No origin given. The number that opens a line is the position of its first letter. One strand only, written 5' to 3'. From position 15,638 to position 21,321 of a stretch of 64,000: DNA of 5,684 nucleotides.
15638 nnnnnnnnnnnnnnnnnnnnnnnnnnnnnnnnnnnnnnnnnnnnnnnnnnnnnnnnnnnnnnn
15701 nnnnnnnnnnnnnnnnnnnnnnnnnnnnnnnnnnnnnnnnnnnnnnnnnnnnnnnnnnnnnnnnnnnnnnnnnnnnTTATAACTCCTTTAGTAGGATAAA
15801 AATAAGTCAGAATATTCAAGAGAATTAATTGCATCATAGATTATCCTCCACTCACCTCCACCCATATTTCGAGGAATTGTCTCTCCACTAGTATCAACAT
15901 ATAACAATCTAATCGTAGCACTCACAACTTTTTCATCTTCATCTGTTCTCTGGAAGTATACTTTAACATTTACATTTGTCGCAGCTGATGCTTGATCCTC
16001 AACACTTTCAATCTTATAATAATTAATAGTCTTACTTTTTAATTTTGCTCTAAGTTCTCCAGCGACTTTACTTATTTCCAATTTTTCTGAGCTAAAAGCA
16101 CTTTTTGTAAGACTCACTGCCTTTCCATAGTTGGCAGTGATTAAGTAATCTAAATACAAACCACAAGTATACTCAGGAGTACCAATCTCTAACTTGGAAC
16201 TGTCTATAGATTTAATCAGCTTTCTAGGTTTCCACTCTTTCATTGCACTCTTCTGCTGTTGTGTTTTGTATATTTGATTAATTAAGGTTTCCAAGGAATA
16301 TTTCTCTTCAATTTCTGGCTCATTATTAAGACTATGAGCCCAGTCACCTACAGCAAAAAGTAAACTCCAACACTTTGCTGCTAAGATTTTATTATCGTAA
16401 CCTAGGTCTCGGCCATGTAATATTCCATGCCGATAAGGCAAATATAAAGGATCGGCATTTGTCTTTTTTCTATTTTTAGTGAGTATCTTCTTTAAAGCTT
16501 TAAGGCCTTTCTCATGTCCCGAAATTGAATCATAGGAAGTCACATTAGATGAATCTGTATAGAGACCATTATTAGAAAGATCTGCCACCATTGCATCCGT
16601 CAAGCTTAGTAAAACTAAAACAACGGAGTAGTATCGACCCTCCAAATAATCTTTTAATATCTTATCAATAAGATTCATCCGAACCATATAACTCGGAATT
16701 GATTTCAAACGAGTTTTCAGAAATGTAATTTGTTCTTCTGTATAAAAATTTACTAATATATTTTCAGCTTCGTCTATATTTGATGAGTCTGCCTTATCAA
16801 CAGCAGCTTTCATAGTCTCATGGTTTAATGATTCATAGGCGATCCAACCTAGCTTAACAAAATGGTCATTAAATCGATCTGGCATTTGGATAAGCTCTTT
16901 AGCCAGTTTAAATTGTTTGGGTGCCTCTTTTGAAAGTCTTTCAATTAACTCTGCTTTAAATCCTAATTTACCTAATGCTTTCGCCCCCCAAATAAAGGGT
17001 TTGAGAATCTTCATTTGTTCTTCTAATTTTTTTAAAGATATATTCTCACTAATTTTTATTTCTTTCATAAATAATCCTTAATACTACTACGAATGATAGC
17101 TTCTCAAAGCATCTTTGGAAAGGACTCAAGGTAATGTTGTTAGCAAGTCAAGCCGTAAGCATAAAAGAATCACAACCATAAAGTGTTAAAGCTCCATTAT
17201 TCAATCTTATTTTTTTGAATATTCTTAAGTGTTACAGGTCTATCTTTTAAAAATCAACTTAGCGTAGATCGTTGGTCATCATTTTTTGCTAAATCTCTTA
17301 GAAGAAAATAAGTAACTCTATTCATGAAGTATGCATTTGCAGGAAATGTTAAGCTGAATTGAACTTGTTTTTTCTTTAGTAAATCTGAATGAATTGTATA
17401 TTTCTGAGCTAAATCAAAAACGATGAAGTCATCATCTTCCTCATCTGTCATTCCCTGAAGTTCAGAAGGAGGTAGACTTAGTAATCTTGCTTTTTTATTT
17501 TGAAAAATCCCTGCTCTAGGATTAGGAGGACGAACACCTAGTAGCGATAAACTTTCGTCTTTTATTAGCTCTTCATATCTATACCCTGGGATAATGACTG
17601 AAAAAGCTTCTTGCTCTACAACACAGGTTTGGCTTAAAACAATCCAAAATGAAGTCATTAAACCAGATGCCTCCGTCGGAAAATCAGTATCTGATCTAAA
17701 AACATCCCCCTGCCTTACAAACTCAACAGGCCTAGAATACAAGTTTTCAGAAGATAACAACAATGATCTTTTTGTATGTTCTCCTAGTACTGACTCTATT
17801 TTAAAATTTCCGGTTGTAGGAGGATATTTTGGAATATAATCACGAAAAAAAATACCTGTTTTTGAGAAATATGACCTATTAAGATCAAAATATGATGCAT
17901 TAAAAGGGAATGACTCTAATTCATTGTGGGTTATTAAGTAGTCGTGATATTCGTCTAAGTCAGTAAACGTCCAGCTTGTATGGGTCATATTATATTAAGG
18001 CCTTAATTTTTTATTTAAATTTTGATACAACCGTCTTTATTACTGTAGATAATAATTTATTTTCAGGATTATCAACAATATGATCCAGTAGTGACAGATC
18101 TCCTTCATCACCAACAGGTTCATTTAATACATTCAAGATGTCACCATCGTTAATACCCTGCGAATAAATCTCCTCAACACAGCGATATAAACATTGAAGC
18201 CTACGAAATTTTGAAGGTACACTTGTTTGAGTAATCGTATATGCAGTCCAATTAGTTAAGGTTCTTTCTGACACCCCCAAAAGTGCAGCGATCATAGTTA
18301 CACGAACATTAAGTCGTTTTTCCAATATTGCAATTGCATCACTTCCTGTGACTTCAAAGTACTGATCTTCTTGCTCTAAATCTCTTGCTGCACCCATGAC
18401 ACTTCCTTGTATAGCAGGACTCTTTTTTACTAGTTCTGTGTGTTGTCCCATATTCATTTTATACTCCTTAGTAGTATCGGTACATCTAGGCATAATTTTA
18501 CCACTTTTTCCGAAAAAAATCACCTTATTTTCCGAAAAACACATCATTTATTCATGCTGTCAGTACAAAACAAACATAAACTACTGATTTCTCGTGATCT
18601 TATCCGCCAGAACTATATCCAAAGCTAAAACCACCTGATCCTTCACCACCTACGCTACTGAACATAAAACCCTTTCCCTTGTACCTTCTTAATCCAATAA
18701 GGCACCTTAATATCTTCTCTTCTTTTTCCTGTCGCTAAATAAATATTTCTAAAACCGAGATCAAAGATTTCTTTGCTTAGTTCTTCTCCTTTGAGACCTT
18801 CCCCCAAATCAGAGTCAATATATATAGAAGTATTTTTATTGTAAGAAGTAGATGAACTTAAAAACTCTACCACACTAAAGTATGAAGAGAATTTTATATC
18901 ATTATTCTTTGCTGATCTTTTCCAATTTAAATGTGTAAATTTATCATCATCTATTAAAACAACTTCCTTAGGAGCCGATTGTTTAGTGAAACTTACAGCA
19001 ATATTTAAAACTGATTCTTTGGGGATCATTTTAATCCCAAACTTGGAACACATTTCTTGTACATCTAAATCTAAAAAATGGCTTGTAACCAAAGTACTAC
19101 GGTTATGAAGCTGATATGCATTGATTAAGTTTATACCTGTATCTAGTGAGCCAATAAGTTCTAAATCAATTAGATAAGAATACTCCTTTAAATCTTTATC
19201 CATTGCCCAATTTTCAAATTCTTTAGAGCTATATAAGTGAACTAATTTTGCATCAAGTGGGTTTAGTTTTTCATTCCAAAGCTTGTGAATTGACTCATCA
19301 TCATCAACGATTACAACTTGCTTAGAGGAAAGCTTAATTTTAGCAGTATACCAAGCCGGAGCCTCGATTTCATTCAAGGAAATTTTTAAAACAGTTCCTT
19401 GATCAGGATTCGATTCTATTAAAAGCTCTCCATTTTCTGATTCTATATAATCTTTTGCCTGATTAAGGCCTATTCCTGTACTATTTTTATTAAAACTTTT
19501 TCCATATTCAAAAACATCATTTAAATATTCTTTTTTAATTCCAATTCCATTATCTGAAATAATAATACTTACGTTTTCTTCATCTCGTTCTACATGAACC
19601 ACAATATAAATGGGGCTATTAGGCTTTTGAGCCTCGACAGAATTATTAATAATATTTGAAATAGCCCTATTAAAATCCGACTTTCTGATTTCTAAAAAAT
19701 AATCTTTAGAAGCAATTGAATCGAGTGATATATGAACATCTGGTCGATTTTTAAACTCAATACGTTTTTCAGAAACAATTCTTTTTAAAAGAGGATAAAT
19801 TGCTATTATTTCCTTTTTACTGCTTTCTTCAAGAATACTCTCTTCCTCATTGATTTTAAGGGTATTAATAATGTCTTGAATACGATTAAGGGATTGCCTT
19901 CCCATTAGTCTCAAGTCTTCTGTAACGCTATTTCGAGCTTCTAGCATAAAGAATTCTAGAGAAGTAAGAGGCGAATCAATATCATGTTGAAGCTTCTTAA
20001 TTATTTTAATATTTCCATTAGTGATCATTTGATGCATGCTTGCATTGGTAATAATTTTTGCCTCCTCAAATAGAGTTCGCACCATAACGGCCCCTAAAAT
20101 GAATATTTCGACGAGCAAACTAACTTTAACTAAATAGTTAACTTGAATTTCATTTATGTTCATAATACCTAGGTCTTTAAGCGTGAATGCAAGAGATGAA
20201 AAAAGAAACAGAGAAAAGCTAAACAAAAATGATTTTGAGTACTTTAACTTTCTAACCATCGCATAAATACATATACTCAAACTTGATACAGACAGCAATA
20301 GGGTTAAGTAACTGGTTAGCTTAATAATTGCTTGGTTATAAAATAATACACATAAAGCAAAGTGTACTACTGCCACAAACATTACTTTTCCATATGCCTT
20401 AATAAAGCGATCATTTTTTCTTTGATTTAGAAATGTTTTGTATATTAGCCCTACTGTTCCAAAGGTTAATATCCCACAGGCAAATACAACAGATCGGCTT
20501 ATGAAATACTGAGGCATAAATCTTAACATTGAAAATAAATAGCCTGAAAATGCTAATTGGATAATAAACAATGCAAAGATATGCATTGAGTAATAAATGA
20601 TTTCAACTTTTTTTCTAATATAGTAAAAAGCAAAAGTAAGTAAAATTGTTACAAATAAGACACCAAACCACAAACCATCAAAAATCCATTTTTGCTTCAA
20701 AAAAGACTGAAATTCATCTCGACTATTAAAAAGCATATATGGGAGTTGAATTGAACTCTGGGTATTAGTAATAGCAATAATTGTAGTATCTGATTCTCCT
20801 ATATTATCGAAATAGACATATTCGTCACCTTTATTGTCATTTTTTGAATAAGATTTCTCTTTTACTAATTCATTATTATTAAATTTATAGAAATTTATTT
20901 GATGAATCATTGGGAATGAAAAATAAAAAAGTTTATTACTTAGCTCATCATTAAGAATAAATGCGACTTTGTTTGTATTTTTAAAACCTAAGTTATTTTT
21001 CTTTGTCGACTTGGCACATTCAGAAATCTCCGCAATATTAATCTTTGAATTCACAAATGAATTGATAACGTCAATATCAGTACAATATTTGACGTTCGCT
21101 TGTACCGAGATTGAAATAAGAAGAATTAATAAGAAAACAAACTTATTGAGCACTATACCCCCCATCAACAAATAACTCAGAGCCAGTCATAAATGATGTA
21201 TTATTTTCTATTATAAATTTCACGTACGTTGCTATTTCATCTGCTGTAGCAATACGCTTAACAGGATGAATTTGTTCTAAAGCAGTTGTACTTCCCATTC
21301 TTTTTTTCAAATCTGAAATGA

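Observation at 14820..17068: Two-gene module pairing a HEPN-like protein with a HEPN-BrnT fusion and no recognisable antitoxin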

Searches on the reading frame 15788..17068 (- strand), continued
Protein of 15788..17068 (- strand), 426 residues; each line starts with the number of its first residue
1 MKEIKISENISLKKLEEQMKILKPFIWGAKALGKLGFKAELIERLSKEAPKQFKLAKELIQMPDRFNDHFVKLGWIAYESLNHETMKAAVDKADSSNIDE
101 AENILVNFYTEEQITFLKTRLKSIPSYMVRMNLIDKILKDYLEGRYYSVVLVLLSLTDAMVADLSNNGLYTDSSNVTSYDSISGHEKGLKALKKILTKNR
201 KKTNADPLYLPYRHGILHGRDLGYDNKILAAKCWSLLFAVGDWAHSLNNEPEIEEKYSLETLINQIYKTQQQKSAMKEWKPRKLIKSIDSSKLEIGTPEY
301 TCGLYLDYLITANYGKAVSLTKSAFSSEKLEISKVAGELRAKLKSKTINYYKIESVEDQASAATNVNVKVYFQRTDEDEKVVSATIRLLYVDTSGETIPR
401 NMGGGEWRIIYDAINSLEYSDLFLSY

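Call 107: search_protein_families(library=pfam, alignment_id=A7, max_evalue=0.00001)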
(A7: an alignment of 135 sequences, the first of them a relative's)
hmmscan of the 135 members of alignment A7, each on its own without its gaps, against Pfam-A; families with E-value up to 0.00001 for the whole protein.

A. member 1, L006:4378-4872:+ (165 aa): 0 families

B. families by the number of members that match (of 135 scanned): 101 families (the first 25 are shown)
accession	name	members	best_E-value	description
PF00589.27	Phage_integrase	5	5e-39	Phage integrase family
PF01609.27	DDE_Tnp_1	3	4.6e-23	Transposase DDE domain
PF02551.21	Acyl_CoA_thio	2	1.2e-35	Acyl-CoA thioesterase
PF13784.11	Fic_N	2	4.1e-29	Fic/DOC family N-terminal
PF04055.27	Radical_SAM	2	1.3e-23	Radical SAM superfamily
PF02661.23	Fic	2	2.8e-21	Fic/DOC family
PF18928.5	DUF5677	2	3.1e-20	Family of unknown function (DUF5677)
PF20789.3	4HBT_3C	2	5.4e-19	Acyl-CoA thioesterase C-terminal domain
PF13622.12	4HBT_3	2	1.5e-18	Acyl-CoA thioesterase N-terminal domain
PF05685.18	Uma2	2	2.3e-13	Putative restriction endonuclease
PF11185.13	DUF2971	2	2.9e-09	Protein of unknown function (DUF2971)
PF01070.24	FMN_dh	1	6.2e-117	FMN-dependent dehydrogenase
PF01695.23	IstB_IS21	1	3.6e-67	IstB-like ATP binding protein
PF07690.21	MFS_1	1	5.7e-53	Major Facilitator Superfamily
PF04961.17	FTCD_C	1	1.6e-45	Formiminotransferase-cyclodeaminase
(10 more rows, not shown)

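Call 109: search_dna_similar(query=window:15788-17068:-, collection=plasmids, mode=protein, max_rows=15)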
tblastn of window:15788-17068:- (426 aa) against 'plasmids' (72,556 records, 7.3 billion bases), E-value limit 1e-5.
Records with a match: 7; places in all: 7; records where one place covers at least 80% of the query: 6.
Best place of each record, by identity: <60% 7.
By first word of the organism name: Rhodococcus 3; Streptomyces 1; Prescottella 1; Acidovorax 1; Arthrobacter 1.
By predicted mobility (MOB-suite, as given by PLSDB): non-mobilizable 6; mobilizable 1.
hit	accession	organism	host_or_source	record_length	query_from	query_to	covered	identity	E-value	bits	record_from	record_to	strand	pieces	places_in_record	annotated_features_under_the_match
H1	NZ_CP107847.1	Streptomyces sp. NBC_00513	-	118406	16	409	92%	28.2%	2e-31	134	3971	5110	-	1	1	hypothetical protein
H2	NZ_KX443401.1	Prescottella equi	Bos taurus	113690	11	409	94%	27.1%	2e-25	116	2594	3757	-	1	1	hypothetical protein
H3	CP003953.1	Rhodococcus opacus PD630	-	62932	11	409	94%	25.5%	3e-18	95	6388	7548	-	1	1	hypothetical protein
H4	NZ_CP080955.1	Rhodococcus opacus PD630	cell culture,environmental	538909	11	409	94%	25.5%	3e-18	95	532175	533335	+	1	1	hypothetical protein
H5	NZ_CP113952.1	Rhodococcus sp. JS3073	culture,soil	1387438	57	424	86%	26.6%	9e-20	100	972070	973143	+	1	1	record has no annotation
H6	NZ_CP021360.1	Acidovorax carolinensis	-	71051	66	410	81%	24.1%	4e-27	121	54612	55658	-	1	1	hypothetical protein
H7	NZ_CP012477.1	Arthrobacter sp. ERGS1:01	single,stream water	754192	40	255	51%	23.3%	1e-5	56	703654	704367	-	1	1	hypothetical protein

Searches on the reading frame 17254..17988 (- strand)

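Call 4: search_protein_families(library=pfam, proteins=[window:17254-17988:-], max_evalue=1)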
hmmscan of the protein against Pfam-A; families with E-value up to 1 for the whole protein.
window:17254-17988:- (244 aa): 1 family
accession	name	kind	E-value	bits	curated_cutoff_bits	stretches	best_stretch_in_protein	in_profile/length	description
PF23768.1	DUF7167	-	0.13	12.8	24.4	1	172-194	22-43/60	Domain of unknown function (DUF7167)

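Call 5: search_protein_families(library=padloc, proteins=[window:17254-17988:-], max_evalue=1)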
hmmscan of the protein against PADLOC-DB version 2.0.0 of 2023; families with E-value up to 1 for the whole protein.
window:17254-17988:- (244 aa): 0 families

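Call 6: search_protein_families(library=ncbifam, proteins=[window:17254-17988:-], max_evalue=1)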
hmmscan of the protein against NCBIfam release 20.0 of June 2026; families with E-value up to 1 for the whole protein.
window:17254-17988:- (244 aa): 0 families

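Call 24: search_protein_families(library=phrogs, proteins=[window:17254-17988:-], max_evalue=1)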
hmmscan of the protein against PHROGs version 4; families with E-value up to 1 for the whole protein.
window:17254-17988:- (244 aa): 0 families

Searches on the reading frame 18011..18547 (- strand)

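Call 4: search_protein_families(library=pfam, proteins=[window:18011-18547:-], max_evalue=1)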
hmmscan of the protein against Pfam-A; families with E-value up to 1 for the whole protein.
window:18011-18547:- (178 aa): 4 families
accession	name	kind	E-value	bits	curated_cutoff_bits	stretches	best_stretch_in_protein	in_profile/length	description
PF13384.12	HTH_23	-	0.015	15.5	24.6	1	81-100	18-37/50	Homeodomain-like domain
PF13551.12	HTH_29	-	0.056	14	28.1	1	79-100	13-32/64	Winged helix-turn helix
PF10655.14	DUF2482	-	0.12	13.4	25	0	37-69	48-80/97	Hypothetical protein of unknown function (DUF2482)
PF03613.19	EIID-AGA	-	0.14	11.8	25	1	24-72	45-92/265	PTS system mannose/fructose/sorbose family IID component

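Call 5: search_protein_families(library=padloc, proteins=[window:18011-18547:-], max_evalue=1)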
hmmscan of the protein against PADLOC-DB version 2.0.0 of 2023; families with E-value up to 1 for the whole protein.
window:18011-18547:- (178 aa): 1 family
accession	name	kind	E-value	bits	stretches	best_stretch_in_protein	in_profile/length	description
PDLC04133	mad1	-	0.013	13.8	1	81-100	6-25/60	mads_1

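Call 6: search_protein_families(library=ncbifam, proteins=[window:18011-18547:-], max_evalue=1)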
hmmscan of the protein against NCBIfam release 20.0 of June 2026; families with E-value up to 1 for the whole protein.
window:18011-18547:- (178 aa): 1 family
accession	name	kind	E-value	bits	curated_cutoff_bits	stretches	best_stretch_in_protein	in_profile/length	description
NF000841.0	PRK00071.1-4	equivalog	0.098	12.4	197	1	36-112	79-156/194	nicotinate-nucleotide adenylyltransferase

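Call 24: search_protein_families(library=phrogs, proteins=[window:18011-18547:-], max_evalue=1)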
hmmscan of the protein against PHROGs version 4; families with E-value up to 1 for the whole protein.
window:18011-18547:- (178 aa): 5 families
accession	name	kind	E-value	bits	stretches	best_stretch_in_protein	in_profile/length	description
phrog_5119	-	unknown function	0.01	16.6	1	65-114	52-99/152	-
phrog_17740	-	unknown function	0.044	14.6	0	131-148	27-44/62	-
phrog_2538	-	head and packaging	0.13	13.4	1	79-101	17-39/129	terminase small subunit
phrog_66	-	integration and excision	0.26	11.9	1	76-108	89-123/412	excisionase and transcriptional regulator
phrog_57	-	head and packaging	0.31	11.8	1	81-102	13-34/199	terminase small subunit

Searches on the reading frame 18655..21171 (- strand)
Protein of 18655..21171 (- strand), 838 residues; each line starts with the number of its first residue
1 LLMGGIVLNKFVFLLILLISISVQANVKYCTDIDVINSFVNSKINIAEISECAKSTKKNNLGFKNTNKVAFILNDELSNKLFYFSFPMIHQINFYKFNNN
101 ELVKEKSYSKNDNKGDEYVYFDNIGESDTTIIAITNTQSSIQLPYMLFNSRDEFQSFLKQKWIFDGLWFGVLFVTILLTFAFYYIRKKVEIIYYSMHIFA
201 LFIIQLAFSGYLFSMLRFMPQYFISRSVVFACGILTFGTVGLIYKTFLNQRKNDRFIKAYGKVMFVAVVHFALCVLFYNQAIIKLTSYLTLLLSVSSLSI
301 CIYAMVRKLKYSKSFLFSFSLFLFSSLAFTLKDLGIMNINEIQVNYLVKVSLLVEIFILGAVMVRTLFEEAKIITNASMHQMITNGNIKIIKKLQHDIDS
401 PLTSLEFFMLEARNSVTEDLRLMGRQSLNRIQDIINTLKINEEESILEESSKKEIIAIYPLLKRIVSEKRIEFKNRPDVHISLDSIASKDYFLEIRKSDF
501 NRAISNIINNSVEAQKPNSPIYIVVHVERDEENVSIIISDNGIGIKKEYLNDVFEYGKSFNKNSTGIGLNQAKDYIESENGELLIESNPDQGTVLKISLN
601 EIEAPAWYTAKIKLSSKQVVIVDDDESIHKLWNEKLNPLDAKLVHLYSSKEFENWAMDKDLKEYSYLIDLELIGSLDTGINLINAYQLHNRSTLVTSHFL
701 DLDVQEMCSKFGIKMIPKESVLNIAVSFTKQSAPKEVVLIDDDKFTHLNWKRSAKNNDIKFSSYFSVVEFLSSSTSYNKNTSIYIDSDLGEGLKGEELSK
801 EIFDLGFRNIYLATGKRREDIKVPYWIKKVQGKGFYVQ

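Call 71: search_protein_families(library=pfam, proteins=[window:18655-21171:-], max_evalue=0.001)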
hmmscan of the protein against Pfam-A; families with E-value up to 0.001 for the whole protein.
window:18655-21171:- (838 aa): 4 families
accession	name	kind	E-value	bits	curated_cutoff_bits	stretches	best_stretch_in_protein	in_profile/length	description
PF07695.17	7TMR-DISM_7TM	-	8.3e-21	75.3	29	1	163-364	3-203/205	7TM diverse intracellular signalling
PF02518.31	HATPase_c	-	1.5e-15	58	26.4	1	499-600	5-108/111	Histidine kinase-, DNA gyrase B-, and HSP90-like ATPase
PF13589.12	HATPase_c_3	-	1.3e-07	32.1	25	1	500-563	3-63/137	Histidine kinase-, DNA gyrase B-, and HSP90-like ATPase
PF14501.12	HATPase_c_5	-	4.2e-05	23.8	22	1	496-589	2-92/102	GHKL domain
